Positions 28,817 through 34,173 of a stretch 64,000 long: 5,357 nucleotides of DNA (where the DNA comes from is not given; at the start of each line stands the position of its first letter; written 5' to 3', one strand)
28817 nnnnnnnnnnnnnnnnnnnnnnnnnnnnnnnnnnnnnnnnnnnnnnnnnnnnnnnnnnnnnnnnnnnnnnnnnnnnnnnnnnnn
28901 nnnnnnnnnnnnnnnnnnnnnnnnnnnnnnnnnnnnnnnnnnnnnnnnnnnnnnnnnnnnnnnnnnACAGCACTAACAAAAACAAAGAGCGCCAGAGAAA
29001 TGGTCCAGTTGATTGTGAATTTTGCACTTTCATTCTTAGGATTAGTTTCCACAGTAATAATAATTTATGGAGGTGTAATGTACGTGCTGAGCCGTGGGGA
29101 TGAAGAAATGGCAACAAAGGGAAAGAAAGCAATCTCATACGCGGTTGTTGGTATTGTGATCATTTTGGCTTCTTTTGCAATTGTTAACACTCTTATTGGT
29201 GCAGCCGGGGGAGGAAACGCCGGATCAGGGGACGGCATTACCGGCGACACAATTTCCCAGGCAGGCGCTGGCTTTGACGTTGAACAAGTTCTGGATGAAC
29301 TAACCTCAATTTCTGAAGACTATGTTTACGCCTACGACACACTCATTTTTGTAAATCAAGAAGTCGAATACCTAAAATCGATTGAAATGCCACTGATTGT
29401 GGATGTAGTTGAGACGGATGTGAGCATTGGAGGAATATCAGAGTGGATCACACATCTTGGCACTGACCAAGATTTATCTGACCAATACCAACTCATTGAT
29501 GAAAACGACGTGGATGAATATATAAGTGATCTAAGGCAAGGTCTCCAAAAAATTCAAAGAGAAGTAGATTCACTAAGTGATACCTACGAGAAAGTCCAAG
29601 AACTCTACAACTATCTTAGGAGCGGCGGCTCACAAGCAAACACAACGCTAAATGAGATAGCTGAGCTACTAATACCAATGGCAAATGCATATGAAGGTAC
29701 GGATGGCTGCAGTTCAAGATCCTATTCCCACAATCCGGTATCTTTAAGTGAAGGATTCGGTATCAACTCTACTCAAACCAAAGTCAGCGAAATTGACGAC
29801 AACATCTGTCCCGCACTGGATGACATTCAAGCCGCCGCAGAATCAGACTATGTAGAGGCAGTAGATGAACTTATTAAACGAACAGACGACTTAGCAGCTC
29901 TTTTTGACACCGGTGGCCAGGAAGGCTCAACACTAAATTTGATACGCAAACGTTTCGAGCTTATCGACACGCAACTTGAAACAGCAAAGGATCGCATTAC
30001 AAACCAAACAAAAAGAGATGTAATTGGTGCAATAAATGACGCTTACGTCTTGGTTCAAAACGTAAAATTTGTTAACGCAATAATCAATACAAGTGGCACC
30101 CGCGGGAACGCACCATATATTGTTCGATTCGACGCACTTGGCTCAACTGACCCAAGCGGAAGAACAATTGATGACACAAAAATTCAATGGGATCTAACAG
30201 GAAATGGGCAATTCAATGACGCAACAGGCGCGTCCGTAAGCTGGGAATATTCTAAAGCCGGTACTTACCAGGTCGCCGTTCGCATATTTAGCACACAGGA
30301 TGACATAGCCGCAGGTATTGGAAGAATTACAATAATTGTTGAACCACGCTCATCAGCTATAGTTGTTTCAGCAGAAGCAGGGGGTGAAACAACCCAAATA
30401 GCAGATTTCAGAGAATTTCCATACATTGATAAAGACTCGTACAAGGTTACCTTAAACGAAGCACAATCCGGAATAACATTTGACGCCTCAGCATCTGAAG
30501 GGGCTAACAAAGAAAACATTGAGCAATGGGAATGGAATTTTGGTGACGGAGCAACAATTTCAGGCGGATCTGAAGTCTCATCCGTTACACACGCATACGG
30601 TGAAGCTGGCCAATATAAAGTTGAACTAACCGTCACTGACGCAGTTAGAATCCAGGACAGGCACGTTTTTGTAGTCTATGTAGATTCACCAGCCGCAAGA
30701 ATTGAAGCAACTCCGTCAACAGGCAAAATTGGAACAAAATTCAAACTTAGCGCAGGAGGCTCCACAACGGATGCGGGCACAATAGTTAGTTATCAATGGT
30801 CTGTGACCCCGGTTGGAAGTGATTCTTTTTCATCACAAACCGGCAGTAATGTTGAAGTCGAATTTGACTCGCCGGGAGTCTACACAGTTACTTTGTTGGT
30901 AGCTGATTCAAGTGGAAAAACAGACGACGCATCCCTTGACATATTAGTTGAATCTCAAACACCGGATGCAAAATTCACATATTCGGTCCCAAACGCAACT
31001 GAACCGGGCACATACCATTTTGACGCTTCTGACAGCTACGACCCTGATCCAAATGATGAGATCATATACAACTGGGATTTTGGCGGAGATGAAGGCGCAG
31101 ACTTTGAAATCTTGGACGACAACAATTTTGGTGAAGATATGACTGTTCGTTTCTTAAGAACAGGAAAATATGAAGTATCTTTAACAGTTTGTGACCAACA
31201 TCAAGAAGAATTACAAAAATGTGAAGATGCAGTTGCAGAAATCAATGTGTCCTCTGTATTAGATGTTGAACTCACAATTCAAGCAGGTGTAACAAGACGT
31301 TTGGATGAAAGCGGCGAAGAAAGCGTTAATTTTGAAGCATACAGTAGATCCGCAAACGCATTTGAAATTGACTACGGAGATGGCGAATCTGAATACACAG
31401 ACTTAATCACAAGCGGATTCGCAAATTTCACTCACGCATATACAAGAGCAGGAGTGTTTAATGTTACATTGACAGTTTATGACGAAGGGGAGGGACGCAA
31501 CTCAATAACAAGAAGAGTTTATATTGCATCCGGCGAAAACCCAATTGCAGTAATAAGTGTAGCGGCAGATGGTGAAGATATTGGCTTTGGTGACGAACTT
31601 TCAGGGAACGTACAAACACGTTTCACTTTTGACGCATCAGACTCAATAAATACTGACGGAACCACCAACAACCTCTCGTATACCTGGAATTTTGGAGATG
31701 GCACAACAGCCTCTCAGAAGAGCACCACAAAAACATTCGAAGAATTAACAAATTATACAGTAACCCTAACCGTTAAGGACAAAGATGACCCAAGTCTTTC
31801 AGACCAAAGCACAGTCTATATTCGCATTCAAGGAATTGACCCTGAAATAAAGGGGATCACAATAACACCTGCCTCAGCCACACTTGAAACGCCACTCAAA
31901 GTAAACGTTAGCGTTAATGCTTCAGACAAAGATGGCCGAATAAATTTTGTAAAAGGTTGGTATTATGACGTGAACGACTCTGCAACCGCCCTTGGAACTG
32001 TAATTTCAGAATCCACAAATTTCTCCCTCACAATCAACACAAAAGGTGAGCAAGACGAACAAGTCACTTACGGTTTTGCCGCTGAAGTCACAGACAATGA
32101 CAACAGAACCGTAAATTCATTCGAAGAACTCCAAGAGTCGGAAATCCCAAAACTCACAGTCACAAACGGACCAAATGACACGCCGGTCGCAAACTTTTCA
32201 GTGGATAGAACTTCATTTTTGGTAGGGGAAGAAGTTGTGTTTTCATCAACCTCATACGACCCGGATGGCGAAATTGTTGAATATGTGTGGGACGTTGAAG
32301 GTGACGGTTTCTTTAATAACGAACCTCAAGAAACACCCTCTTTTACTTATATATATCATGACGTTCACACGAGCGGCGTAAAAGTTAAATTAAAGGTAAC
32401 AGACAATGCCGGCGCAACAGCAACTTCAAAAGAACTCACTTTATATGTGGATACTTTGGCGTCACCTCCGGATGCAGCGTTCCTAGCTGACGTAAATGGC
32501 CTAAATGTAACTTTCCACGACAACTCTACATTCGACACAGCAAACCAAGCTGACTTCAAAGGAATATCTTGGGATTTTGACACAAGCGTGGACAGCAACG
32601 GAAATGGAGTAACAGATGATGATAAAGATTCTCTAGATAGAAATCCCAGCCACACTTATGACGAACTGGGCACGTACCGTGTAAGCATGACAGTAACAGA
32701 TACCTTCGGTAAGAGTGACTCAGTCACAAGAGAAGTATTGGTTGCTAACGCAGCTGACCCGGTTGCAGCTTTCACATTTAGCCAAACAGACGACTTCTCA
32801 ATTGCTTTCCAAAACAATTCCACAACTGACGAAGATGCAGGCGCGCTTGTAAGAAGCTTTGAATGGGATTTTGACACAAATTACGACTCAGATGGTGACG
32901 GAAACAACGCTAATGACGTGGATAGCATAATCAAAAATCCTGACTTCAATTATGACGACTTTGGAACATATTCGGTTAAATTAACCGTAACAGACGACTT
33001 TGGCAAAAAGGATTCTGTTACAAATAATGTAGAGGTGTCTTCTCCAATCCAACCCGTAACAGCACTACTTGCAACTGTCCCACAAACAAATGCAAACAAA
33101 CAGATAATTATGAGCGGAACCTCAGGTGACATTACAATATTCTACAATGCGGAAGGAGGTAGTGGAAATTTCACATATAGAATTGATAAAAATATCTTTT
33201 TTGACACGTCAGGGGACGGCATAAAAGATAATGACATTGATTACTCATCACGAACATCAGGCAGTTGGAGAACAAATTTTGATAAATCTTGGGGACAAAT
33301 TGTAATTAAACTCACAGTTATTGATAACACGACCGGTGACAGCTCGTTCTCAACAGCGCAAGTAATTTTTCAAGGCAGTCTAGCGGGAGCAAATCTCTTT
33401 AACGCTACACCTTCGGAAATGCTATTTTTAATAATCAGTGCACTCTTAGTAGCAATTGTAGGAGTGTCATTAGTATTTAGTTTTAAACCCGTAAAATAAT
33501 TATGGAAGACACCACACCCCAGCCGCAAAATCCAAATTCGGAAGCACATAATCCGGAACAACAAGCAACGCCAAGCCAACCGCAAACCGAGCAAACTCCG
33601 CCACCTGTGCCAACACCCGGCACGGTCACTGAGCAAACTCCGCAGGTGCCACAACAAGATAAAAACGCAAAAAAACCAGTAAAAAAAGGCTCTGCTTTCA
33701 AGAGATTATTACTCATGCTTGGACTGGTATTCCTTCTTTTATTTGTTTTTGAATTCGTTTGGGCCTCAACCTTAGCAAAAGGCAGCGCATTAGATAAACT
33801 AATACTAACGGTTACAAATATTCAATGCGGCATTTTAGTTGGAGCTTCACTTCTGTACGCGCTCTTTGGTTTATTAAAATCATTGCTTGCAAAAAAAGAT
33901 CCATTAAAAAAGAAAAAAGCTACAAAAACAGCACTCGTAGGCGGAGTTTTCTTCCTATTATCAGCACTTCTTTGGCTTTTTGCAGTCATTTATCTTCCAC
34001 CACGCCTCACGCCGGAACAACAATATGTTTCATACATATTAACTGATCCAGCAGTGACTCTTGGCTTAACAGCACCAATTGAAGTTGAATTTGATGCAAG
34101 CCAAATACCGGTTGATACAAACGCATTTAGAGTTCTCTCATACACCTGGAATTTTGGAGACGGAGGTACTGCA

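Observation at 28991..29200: Pilin-like hairpin fused to a ~1400-aa PKD adhesin stalk with a second C-terminal anchor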

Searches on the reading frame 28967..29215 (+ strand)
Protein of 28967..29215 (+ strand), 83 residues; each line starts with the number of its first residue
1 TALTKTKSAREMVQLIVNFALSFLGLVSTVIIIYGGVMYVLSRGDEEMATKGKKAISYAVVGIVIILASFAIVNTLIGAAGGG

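Call 24: find_homologous_proteins(query=A2, max_evalue=0.001)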
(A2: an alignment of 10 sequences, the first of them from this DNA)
Query A2 (10 sequences) (83 aa, profile of the alignment): 166 proteins with E <= 0.001 among 1775 candidates; the best 120 are listed.
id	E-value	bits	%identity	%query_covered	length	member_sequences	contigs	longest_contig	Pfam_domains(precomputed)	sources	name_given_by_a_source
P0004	2.1e-34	135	37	86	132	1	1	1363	PF18895.6,PF04956.19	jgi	jgi:hypothetical protein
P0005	1.5e-33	132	37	84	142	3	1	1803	PF18895.6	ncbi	ncbi:MAG: pilin, partial [Patescibacteria group bacterium]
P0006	2.1e-33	132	36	84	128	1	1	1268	PF18895.6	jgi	-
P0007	1.1e-26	110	39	89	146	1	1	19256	PF18895.6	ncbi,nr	ncbi:hypothetical protein IT412_01880, partial [Candidatus Peregrinibacteria bacterium]|nr:hypotheti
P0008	2.2e-23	100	60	90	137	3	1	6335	PF18895.6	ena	-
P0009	3.8e-23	99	58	88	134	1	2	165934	PF18895.6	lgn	-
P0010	4.0e-23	99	57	90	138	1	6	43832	PF18895.6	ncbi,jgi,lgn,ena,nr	ncbi:MAG: hypothetical protein UT55_C0088G0004 [Candidatus Peregrinibacteria bacterium GW2011_GWE2_3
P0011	5.5e-23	98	59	84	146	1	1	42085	PF07264.18,PF18895.6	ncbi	-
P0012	1.6e-22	97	57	93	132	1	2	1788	PF18895.6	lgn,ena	-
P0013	1.6e-22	97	63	88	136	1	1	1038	PF18895.6,PF04956.19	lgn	-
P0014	2.7e-22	96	62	88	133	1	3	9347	PF18895.6,PF04956.19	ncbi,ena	-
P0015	6.9e-22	95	59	88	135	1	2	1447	PF18895.6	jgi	jgi:hypothetical protein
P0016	7.0e-22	95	58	92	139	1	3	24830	PF18895.6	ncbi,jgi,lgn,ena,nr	ncbi:MAG: pilin [Patescibacteria group bacterium]|nr:pilin [Patescibacteria group bacterium]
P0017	9.2e-22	94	57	89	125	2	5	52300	PF18895.6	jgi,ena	-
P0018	1.1e-21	94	61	89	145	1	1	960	PF18895.6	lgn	-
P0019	1.2e-21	94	32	86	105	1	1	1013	PF18895.6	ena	-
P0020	1.6e-21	94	56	84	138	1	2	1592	PF18895.6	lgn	-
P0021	2.8e-21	93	58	88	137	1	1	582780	PF18895.6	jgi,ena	jgi:hypothetical protein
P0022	2.9e-21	93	64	83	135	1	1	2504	PF18895.6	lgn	-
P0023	8.1e-21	91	51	92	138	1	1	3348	PF18895.6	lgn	-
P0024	1.2e-20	91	55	88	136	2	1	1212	PF18895.6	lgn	-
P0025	3.2e-20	90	57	93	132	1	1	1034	PF18895.6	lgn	-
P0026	7.5e-20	88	51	88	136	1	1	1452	PF18895.6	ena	-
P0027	8.3e-20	88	58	87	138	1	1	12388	PF18895.6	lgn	-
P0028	1.5e-19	87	55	81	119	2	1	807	PF18895.6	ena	-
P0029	4.1e-19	86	53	90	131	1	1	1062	PF18895.6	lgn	-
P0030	5.9e-19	85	49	88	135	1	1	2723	PF18895.6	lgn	-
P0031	1.5e-18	84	49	76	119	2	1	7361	PF18895.6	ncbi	-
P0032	1.7e-18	84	47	71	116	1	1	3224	PF18895.6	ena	-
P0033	5.8e-18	82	38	80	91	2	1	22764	PF18895.6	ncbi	ncbi:MAG: MMCAP2_0565 family pilin-like conjugal transfer protein [Patescibacteria group bacterium]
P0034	4.1e-17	80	52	93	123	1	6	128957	PF18895.6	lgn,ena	-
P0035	4.3e-17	80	35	95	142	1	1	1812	PF18895.6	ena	-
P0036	8.9e-17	79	37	98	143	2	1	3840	PF18895.6,PF04956.19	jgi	-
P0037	1.9e-16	77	59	73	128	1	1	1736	PF18895.6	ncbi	ncbi:MAG: hypothetical protein ACD_65C00121G0001, partial [uncultured bacterium]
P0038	9.8e-16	75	34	93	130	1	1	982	PF18895.6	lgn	-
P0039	1.1e-15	75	37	82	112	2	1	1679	PF18895.6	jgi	jgi:hypothetical protein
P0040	1.2e-15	75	46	73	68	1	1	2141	PF18895.6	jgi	jgi:Type IV secretion system pilin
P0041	1.9e-15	74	45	72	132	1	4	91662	PF18895.6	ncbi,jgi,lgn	jgi:hypothetical protein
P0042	2.9e-15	74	51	92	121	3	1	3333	PF18895.6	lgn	-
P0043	8.1e-15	72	51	83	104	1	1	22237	PF18895.6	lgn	-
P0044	1.2e-14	72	41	92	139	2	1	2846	PF18895.6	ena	-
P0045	1.2e-14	72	45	67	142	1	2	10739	PF18895.6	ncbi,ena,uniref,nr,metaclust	ncbi:hypothetical protein A2Y83_01835 [Candidatus Falkowbacteria bacterium RBG_13_39_14]|uniref:TrbC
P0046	2.2e-14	71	40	78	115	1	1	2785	PF18895.6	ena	-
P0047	2.2e-14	71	39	92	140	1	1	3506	PF18895.6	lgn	-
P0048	2.2e-14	71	50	84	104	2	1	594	PF18895.6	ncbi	-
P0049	2.4e-14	71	39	92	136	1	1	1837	PF18895.6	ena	-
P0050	2.9e-14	70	48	65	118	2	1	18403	PF18895.6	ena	-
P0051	3.5e-14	70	35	96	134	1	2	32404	PF18895.6,PF04956.19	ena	-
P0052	4.8e-14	70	44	82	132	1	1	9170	PF18895.6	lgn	-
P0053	9.0e-14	69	48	63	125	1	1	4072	PF18895.6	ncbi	-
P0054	9.1e-14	69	46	69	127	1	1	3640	PF18895.6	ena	-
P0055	1.1e-13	69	45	70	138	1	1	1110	PF18895.6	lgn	-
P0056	1.1e-13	69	42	88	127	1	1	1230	PF18895.6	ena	-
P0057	1.4e-13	68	44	90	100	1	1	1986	PF18895.6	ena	-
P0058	1.4e-13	68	45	81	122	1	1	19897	PF18895.6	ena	-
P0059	1.6e-13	68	40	87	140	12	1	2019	PF18895.6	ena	-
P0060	1.9e-13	68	40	69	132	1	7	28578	PF18895.6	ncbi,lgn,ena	-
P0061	2.6e-13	67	32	78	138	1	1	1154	PF18895.6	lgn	-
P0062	3.0e-13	67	52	63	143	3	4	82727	PF18895.6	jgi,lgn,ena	jgi:hypothetical protein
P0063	3.1e-13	67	34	96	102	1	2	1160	PF18895.6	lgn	-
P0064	3.7e-13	67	40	76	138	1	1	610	PF18895.6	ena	-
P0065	5.0e-13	66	40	90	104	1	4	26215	PF18895.6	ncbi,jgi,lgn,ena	-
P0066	6.3e-13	66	40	69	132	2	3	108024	PF18895.6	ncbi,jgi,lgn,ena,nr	ncbi:MAG: pilin [Patescibacteria group bacterium]|nr:pilin [Patescibacteria group bacterium]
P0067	8.1e-13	66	42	69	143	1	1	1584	PF18895.6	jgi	jgi:hypothetical protein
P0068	1.0e-12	65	28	92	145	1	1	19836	PF18895.6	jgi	jgi:hypothetical protein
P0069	1.0e-12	65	38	73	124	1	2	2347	PF18895.6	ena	-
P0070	1.2e-12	65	31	94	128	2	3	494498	PF18895.6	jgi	-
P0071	1.4e-12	65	41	90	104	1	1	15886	PF18895.6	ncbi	-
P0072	1.5e-12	65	38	86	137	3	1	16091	PF18895.6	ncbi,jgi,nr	ncbi:MAG TPA: hypothetical protein PK295_02335 [Candidatus Magasanikbacteria bacterium]|nr:hypotheti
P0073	1.5e-12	65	35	75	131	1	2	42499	PF18895.6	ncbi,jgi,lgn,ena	ncbi:MAG: hypothetical protein WC768_04670 [Patescibacteria group bacterium]|jgi:cytochrome bd-type 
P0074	1.7e-12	65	43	65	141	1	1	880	PF18895.6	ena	-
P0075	1.7e-12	65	30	81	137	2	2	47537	PF18895.6,PF04956.19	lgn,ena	-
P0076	2.0e-12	65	35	80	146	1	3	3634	PF18895.6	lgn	-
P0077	2.0e-12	65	44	69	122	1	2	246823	PF18895.6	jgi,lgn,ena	-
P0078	2.0e-12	65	39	69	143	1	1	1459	PF18895.6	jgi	jgi:hypothetical protein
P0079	2.6e-12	64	44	88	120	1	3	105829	PF18895.6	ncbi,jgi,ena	-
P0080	2.6e-12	64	38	63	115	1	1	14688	PF18895.6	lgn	-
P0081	3.3e-12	64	31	84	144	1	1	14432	PF18895.6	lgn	-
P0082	3.3e-12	64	43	65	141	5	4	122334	PF18895.6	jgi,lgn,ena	-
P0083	3.4e-12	64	45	51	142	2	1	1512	PF18895.6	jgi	-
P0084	4.0e-12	64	43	70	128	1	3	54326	PF18895.6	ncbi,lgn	-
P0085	4.1e-12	64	32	92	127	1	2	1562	PF18895.6,PF19590.5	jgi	jgi:hypothetical protein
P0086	4.3e-12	63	35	76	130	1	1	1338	PF18895.6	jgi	jgi:uncharacterized membrane protein YjgN (DUF898 family)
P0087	4.5e-12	63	38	77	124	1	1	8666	PF18895.6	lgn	-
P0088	4.8e-12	63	44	71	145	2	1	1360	PF18895.6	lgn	-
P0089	4.9e-12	63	46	78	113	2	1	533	PF18895.6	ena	-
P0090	5.6e-12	63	38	67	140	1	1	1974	PF18895.6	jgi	jgi:hypothetical protein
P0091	5.9e-12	63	34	67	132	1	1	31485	PF18895.6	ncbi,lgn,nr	ncbi:hypothetical protein K9M50_00615 [Patescibacteria group bacterium]|nr:hypothetical protein [Pat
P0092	6.7e-12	63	36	83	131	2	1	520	PF18895.6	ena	-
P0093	7.0e-12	63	42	69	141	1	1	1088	PF18895.6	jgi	jgi:amino acid transporter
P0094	7.3e-12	63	41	73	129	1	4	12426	PF18895.6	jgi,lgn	jgi:hypothetical protein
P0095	7.8e-12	63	44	69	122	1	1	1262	PF18895.6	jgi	jgi:hypothetical protein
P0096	8.1e-12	63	28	82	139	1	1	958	PF18895.6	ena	-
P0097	9.1e-12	62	39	86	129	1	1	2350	PF18895.6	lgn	-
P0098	1.0e-11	62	42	75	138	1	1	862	PF18895.6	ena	-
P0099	1.1e-11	62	40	69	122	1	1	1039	PF18895.6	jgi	jgi:amino acid transporter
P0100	1.1e-11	62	40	69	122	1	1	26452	PF18895.6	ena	-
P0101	1.1e-11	62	38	87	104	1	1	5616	PF18895.6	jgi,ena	-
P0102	1.3e-11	62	32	83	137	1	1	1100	PF18895.6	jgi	-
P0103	1.7e-11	62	42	69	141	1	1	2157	PF18895.6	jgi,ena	jgi:hypothetical protein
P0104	1.7e-11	62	42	69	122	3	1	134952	PF18895.6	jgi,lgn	jgi:amino acid transporter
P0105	2.0e-11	61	34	82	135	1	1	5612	PF18895.6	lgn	-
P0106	2.3e-11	61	37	89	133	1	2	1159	PF18895.6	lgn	-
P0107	2.3e-11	61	38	41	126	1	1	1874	PF18895.6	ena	-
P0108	2.8e-11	61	43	67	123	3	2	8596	PF18895.6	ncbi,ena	-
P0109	2.8e-11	61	34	75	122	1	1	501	PF18895.6,PF04956.19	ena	-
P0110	3.1e-11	61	39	81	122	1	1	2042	PF18895.6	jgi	jgi:amino acid transporter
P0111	3.5e-11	61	42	69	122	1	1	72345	PF18895.6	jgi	-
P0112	4.3e-11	60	41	70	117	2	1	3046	PF18895.6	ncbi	ncbi:MAG: hypothetical protein WCZ12_03900, partial [Patescibacteria group bacterium]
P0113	4.6e-11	60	43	51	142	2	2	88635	PF18895.6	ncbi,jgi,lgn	jgi:hypothetical protein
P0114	4.8e-11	60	49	69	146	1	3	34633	PF18895.6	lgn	-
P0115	4.8e-11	60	49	69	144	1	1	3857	PF18895.6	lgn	-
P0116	6.0e-11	60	45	40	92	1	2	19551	PF18895.6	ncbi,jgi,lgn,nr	ncbi:MAG: pilin [Candidatus Gracilibacteria bacterium]|jgi:VIT1/CCC1 family predicted Fe2+/Mn2+ tran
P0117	6.2e-11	60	42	69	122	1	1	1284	PF18895.6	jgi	jgi:amino acid transporter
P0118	6.3e-11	60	35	75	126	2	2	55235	PF18895.6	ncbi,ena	ncbi:MAG: hypothetical protein WC280_02895 [Patescibacteria group bacterium]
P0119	7.5e-11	60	29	82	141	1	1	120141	PF18895.6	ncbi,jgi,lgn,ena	ncbi:MAG: pilin [bacterium]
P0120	8.9e-11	59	32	71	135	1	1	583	PF18895.6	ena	-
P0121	9.6e-11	59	30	84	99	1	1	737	PF18895.6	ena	-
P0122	9.7e-11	59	37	95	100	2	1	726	PF18895.6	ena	-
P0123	1.1e-10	59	42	69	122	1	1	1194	PF18895.6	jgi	jgi:amino acid transporter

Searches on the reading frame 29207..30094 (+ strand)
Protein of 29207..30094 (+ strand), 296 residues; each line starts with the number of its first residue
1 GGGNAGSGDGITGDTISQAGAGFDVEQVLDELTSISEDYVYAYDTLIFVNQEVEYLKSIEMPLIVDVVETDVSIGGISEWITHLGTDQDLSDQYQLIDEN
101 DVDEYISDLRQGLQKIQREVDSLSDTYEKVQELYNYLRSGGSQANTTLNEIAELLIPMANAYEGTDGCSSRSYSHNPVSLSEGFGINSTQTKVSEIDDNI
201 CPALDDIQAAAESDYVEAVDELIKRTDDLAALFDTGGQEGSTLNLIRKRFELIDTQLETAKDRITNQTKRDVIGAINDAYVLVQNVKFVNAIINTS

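Call 34: search_protein_families(library=ncbifam, proteins=[window:29207-30094:+], max_evalue=10)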
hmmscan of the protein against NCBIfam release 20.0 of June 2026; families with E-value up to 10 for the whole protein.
seq(296 aa): 6 families
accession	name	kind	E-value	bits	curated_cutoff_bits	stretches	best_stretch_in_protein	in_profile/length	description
TIGR04527.1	mycoplas_twoTM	subfamily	0.004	16.9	125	2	128-279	36-155/248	MG_279/MG_280 family protein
NF047515.1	SpiroCoCo_C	equivalog_domain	0.0071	15.5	125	1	77-154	140-216/313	SpiroCoCo family coiled-coil protein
NF033928.1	alph_xenorhab_A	subfamily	0.03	13.6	125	1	86-251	24-161/339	alpha-xenorhabdolysin family binary toxin subunit A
NF003413.0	PRK04778.1-7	equivalog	0.035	12.5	556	1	89-155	357-425/564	septation ring formation regulator EzrA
NF045995.1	MAG0865_DivIVA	hypoth_equivalog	0.056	13.6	55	1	100-134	23-57/69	MAG0865 family DivIVA-related protein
NF052423.1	lpg1689_fam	equivalog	0.099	12.1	150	1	93-138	18-66/184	lpg1689 family Dot/Icm T4SS effector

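Call 35: search_protein_families(library=pfam, proteins=[window:29207-30094:+], max_evalue=10)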
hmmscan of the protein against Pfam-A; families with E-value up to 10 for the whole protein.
seq(296 aa): 19 families
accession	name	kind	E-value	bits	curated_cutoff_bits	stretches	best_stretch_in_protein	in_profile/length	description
PF06013.18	WXG100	-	0.0011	19.7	27.3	1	101-166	15-85/86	Proteins of 100 residues with WXG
PF03836.20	RasGAP_C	-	0.0024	18.4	26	1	91-153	24-85/137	RasGAP C-terminus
PF05816.16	TelA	-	0.0037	16.8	30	1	89-163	87-160/332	Toxic anion resistance protein (TelA)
PF04546.19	Sigma70_ner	-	0.0066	16.8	29.7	1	221-293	57-128/210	Sigma-70, non-essential region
PF24611.2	Spectrin_Anc-1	-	0.011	16.4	33.2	1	101-163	26-87/115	Nuclear anchorage protein 1, spectrin-like repeat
PF05377.16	FlaC_arch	-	0.024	15.5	27.8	1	103-135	13-45/55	Flagella accessory protein C (FlaC)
PF10824.14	T7SS_ESX_EspC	-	0.025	15.5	23.5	1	126-167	51-92/100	Excreted virulence factor EspC, type VII ESX diderm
PF05549.16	Allexi_40kDa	-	0.051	13.6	26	1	79-136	52-110/271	Allexivirus 40kDa protein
PF01519.22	DUF16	-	0.08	13.9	40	1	100-135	23-79/104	Protein of unknown function DUF16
PF07361.16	Cytochrom_B562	-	0.085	13.9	30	0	198-236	49-78/102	Cytochrome b562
PF15112.11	DUF4559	-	0.14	12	27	1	99-265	167-303/305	Domain of unknown function (DUF4559)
PF24590.1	DUF7615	-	0.16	12.9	27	1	190-244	2-56/106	Domain of unknown function (DUF7615)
PF14282.11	FlxA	-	0.25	11.9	26.3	1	99-129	12-42/101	FlxA-like protein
PF01920.25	Prefoldin_2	-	0.38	11.2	27.6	1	99-138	57-96/106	Prefoldin subunit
PF05531.17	NPV_P10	-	0.48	11.4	29.8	1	106-155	13-65/75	Nucleopolyhedrovirus P10 protein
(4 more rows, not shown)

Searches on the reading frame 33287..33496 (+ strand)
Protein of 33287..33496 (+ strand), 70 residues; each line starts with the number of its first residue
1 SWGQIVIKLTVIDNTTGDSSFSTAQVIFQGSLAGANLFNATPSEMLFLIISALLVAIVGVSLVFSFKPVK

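Call 34: search_protein_families(library=ncbifam, proteins=[window:33287-33496:+], max_evalue=10)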
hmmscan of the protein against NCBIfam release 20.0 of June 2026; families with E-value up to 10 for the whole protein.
seq(70 aa): 0 families

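Call 35: search_protein_families(library=pfam, proteins=[window:33287-33496:+], max_evalue=10)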
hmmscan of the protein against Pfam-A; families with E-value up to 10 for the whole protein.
seq(70 aa): 0 families

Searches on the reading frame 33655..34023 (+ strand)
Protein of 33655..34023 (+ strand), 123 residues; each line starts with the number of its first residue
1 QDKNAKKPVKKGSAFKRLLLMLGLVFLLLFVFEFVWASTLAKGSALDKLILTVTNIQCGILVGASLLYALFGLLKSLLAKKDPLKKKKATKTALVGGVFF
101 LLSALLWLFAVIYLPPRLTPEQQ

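Call 34: search_protein_families(library=ncbifam, proteins=[window:33655-34023:+], max_evalue=10)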
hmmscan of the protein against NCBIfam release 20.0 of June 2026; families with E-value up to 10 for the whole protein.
seq(123 aa): 3 families
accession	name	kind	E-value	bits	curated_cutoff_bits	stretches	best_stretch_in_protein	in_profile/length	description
NF045849.1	ICE_MMCAP2_0565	equivalog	0.00034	20.2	40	1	47-112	10-75/80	Mbov_0395 family pilin-like conjugal transfer protein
NF047765.1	LIC_13387_fam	subfamily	0.85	9.3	33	1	54-115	54-112/131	LIC_13387 family protein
NF033218.1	anchor_AmaP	equivalog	6.9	6.4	55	0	46-115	4-72/166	alkaline shock response membrane anchor protein AmaP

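Call 35: search_protein_families(library=pfam, proteins=[window:33655-34023:+], max_evalue=10)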
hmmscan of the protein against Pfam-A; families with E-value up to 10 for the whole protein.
seq(123 aa): 8 families
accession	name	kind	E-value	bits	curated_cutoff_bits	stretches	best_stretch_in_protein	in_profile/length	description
PF06570.16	DUF1129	-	0.04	14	29.1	1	7-119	70-176/207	Protein of unknown function (DUF1129)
PF05875.18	Ceramidase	-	0.055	13.3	32.5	1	25-110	111-186/259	Ceramidase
PF01757.29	Acyl_transf_3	-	0.062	12.8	31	1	16-111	147-233/326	Acyltransferase domain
PF20990.2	DUF2207_C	-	0.099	12.8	33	1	2-121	128-195/247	Predicted membrane protein (DUF2207) C-terminal domain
PF09925.14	DUF2157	-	0.15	12.2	32.4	1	7-113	26-116/146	Predicted membrane protein (DUF2157)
PF12725.13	DUF3810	-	2.9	7.6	28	1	18-87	27-91/311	Protein of unknown function (DUF3810)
PF13273.12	DUF4064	-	4.5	8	32.1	1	60-109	62-101/102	Protein of unknown function (DUF4064)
PF13567.11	DUF4131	-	8.1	6.5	31.6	1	60-116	10-54/165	Domain of unknown function (DUF4131)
